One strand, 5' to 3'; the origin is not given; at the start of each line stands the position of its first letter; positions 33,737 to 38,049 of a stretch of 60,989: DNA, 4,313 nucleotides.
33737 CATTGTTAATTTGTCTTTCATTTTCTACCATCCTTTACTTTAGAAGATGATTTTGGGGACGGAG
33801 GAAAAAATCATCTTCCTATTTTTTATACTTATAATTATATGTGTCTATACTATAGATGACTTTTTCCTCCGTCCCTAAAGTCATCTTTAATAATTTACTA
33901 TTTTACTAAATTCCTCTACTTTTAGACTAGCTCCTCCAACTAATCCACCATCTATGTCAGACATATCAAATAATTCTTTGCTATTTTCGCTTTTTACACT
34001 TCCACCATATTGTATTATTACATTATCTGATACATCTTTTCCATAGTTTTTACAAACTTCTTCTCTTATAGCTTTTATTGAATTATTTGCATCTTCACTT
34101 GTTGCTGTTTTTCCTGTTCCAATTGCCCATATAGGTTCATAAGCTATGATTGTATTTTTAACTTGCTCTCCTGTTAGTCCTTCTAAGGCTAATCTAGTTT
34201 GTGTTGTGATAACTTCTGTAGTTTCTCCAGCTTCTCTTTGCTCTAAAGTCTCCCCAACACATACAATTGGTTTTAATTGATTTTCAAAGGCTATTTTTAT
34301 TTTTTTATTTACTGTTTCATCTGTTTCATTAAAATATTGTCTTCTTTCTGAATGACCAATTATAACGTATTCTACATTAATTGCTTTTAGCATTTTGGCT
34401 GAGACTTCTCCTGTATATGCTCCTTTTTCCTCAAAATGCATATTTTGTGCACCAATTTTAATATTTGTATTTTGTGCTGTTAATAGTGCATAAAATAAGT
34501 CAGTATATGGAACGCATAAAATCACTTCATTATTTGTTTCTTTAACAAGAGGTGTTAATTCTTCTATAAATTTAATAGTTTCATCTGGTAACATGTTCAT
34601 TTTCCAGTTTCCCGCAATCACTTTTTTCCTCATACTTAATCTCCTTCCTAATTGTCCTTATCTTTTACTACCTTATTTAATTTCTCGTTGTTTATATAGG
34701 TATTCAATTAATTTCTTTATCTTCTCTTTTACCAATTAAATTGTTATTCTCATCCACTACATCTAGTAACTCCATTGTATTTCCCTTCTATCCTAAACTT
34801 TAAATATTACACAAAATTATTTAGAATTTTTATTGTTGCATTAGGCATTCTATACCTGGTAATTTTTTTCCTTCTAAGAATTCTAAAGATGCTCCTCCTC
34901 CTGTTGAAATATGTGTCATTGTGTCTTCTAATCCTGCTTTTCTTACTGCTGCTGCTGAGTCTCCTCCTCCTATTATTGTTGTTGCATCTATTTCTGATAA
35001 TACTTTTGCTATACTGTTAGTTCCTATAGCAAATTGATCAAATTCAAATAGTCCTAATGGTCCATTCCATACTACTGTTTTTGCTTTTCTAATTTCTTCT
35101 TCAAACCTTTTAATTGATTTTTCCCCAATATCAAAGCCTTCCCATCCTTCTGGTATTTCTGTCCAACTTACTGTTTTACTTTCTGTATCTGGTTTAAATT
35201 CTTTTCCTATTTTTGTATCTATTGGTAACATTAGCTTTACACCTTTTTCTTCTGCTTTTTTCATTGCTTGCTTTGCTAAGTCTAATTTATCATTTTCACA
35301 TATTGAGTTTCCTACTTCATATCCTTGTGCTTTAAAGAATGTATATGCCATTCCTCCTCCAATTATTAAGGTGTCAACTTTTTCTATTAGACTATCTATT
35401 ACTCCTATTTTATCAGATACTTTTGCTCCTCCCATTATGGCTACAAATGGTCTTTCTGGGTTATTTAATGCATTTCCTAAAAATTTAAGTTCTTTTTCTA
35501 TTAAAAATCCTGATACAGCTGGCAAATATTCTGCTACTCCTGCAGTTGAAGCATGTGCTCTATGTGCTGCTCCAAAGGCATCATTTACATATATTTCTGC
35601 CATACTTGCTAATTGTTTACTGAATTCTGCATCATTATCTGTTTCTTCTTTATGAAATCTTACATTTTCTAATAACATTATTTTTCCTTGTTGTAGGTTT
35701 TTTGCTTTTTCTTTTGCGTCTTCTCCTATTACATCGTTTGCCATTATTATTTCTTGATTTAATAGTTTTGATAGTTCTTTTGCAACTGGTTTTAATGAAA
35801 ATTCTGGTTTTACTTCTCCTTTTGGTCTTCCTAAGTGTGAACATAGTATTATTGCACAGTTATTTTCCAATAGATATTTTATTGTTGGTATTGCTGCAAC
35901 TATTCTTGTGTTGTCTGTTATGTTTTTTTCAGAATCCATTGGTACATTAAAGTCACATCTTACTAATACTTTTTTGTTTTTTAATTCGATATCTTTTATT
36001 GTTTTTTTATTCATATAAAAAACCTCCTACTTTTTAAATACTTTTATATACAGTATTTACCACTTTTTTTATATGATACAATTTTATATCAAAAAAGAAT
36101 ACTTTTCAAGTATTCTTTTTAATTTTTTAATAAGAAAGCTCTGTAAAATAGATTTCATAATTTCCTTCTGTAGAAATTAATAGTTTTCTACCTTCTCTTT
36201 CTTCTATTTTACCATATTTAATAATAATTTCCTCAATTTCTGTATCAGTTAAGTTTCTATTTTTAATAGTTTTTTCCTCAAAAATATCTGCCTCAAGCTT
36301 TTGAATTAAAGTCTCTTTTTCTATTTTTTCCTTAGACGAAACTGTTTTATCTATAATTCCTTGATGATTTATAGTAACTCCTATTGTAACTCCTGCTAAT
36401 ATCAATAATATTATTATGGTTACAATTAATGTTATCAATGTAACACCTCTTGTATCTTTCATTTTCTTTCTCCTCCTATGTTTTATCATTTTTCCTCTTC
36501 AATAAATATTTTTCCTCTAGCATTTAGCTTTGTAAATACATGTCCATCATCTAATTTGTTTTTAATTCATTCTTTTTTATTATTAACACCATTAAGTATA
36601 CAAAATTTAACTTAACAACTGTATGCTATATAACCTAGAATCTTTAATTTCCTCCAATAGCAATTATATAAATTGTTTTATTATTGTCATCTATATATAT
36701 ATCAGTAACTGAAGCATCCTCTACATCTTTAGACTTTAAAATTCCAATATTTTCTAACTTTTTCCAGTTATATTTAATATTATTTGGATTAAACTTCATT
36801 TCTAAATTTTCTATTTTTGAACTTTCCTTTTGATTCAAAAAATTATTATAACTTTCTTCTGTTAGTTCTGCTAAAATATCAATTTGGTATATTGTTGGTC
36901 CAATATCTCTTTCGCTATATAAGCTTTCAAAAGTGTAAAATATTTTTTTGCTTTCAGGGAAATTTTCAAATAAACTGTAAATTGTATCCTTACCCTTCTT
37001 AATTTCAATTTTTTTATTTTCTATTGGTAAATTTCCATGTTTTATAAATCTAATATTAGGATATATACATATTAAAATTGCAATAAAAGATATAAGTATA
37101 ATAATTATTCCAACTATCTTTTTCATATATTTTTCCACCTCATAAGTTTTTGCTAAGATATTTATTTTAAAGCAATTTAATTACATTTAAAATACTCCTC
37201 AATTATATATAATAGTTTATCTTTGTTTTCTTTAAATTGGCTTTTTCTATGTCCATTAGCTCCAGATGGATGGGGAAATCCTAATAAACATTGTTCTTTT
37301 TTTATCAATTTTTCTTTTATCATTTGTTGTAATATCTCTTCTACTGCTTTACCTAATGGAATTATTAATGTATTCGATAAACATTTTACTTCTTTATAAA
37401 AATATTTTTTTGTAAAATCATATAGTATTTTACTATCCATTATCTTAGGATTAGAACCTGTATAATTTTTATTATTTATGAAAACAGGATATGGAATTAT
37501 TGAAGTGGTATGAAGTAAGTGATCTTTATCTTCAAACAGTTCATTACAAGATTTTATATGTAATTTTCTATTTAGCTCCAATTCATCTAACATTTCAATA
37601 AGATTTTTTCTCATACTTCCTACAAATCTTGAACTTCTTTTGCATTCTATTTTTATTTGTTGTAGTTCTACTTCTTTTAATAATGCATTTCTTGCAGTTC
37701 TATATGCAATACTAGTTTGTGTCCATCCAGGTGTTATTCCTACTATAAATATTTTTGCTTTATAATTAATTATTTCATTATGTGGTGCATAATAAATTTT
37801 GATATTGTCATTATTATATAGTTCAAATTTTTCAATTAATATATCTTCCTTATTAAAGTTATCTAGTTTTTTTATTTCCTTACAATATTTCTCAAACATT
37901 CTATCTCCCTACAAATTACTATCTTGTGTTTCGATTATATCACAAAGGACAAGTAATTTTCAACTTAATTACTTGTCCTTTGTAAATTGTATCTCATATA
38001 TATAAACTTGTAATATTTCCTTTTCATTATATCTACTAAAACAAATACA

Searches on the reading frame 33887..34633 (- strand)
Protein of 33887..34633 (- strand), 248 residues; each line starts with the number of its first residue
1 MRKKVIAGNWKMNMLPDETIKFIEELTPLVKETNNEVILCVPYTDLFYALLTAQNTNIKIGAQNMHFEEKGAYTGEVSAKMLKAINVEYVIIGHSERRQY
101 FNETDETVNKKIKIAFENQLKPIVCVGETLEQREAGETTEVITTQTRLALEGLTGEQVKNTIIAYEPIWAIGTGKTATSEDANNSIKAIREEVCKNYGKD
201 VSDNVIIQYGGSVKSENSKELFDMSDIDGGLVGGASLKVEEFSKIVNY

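Call 29: find_encoding_contigs(protein=window:33887-34633:-, flank=3000, max_places=10)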
Protein window:33887-34633:- (248 aa): 22 contigs read that carry it; 10 places shown.
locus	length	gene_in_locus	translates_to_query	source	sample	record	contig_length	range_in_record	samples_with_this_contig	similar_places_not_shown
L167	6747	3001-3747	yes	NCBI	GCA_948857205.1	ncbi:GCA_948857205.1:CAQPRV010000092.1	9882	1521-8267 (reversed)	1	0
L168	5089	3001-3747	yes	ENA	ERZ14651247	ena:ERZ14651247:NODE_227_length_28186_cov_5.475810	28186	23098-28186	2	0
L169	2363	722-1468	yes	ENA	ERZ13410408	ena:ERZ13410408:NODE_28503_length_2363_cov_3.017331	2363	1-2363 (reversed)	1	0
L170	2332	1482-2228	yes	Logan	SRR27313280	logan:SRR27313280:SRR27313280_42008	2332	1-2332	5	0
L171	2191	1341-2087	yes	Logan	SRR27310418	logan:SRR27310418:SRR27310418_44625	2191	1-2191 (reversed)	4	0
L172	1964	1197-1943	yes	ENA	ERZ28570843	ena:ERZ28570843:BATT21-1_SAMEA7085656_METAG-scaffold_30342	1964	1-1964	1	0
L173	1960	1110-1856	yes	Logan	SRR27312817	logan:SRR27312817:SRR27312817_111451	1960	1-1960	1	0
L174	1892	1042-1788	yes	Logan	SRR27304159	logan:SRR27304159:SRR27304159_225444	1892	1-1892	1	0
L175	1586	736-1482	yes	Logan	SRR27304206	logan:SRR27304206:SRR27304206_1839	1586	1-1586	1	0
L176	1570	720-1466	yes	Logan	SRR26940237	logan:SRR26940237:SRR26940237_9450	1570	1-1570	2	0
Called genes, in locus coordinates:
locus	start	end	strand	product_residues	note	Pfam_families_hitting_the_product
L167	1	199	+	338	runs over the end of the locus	PF00044:Gp_dh_N, PF02800:Gp_dh_C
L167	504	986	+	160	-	-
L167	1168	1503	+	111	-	-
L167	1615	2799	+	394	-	PF00162:PGK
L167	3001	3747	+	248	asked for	PF00121:TIM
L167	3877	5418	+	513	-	PF01676:Metalloenzyme, PF06415:iPGM_N, PF01663:Phosphodiest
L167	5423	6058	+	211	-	PF04634:YezG-like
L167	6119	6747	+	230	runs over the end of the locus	-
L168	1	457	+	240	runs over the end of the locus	-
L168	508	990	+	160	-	-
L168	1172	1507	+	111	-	-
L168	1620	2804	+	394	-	PF00162:PGK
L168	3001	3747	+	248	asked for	PF00121:TIM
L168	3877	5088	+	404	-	?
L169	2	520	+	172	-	?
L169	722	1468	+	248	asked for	PF00121:TIM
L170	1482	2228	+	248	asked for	PF00121:TIM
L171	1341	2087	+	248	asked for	PF00121:TIM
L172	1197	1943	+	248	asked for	PF00121:TIM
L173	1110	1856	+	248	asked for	PF00121:TIM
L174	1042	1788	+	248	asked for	PF00121:TIM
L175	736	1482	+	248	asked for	PF00121:TIM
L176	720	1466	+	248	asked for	PF00121:TIM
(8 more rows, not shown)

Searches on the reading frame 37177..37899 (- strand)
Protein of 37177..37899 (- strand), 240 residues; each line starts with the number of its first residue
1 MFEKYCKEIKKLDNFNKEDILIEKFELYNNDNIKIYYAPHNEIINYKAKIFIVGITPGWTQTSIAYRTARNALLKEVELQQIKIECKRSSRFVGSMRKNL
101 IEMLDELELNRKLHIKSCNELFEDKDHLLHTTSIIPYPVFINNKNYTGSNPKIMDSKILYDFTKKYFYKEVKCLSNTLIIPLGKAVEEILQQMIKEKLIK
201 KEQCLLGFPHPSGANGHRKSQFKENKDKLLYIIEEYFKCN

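Call 65: search_protein_families(library=pfam, proteins=[window:37177-37899:-], max_evalue=0.001)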
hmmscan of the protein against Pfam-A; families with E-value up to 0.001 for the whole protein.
window:37177-37899:- (240 aa): 1 family
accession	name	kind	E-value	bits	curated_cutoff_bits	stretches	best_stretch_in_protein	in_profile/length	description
PF03167.25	UDG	-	1.7e-05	25.4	24.3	1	45-228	5-135/141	Uracil DNA glycosylase superfamily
